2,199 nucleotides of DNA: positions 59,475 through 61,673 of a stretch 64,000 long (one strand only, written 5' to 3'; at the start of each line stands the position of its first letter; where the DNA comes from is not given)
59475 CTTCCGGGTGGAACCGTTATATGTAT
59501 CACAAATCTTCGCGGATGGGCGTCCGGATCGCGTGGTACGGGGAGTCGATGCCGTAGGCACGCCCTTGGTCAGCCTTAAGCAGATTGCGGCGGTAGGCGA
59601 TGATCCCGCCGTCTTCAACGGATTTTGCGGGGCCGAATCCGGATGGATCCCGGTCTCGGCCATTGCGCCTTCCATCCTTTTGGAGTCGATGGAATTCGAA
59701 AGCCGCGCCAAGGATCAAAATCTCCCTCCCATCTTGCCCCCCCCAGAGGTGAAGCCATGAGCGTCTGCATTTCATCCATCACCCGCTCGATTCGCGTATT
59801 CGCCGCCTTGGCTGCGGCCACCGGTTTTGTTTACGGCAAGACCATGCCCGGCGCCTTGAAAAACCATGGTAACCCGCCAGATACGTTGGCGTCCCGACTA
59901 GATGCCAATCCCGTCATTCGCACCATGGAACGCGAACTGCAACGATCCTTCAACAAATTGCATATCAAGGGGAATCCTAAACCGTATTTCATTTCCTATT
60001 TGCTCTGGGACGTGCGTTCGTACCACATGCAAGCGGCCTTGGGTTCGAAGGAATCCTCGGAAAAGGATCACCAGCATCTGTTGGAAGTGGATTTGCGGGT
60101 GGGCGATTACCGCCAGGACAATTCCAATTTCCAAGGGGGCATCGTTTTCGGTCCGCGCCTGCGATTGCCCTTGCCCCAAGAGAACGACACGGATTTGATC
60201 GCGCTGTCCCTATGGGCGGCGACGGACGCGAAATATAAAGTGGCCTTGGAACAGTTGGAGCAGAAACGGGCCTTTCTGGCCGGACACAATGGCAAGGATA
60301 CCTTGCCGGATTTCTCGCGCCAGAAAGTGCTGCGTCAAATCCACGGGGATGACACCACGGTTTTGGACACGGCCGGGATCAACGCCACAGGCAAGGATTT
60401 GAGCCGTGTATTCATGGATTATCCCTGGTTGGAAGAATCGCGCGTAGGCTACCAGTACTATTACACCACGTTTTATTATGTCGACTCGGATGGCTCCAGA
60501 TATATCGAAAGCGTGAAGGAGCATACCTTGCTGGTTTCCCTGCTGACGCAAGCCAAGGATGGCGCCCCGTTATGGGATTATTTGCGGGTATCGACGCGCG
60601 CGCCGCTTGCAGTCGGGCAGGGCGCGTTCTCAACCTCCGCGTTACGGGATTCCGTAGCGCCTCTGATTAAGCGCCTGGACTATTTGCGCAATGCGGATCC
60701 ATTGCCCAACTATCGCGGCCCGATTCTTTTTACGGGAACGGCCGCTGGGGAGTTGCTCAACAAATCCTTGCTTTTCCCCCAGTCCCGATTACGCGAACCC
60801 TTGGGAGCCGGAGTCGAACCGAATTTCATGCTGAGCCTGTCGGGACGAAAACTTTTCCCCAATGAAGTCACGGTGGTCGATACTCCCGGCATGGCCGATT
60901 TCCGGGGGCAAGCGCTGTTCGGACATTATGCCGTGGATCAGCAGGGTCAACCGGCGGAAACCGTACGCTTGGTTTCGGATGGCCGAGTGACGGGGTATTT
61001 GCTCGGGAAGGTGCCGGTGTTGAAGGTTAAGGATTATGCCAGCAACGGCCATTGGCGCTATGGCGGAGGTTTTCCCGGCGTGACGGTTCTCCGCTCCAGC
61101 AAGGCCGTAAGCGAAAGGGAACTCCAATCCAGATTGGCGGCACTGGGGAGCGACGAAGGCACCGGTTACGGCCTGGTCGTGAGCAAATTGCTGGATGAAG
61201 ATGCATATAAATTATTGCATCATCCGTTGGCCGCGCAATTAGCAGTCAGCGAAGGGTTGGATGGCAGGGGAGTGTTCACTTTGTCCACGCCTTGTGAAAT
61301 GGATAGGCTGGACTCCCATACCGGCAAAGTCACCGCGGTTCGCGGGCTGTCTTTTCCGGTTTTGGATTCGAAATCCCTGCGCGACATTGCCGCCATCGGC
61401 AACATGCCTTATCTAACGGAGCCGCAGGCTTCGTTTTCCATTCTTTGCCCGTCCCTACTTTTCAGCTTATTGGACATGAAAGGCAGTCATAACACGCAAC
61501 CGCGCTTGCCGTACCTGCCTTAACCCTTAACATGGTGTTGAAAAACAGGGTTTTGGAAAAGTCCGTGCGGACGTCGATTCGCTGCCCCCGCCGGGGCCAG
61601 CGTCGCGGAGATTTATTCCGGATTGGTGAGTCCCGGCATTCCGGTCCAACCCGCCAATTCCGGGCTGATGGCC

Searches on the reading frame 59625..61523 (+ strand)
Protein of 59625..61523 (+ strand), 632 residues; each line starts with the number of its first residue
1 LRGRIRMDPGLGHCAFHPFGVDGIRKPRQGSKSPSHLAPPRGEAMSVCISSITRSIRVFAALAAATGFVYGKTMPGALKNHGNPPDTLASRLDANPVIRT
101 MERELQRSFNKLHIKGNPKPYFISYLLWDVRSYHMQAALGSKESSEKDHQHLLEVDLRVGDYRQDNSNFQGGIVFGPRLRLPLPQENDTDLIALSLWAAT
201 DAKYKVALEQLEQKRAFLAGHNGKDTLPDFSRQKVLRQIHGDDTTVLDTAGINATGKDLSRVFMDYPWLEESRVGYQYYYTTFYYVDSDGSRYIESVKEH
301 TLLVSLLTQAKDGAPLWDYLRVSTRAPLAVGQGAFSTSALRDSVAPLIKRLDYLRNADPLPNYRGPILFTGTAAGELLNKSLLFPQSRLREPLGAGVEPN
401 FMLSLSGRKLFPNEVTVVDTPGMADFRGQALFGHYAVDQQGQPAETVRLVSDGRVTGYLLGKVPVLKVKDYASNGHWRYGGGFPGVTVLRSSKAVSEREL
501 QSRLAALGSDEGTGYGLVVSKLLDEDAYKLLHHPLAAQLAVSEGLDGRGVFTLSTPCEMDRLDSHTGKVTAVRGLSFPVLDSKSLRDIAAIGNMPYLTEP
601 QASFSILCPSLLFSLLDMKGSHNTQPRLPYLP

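Call 75: search_protein_families(library=pfam, proteins=[window:59625-61523:+], max_evalue=0.001)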
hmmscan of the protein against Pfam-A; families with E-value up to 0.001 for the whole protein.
window:59625-61523:+ (632 aa): 1 family
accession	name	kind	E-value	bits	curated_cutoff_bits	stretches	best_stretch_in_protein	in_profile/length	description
PF19289.4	PmbA_TldD_3rd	-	3.7e-06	26.7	22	1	404-478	39-108/220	PmbA/TldA metallopeptidase C-terminal domain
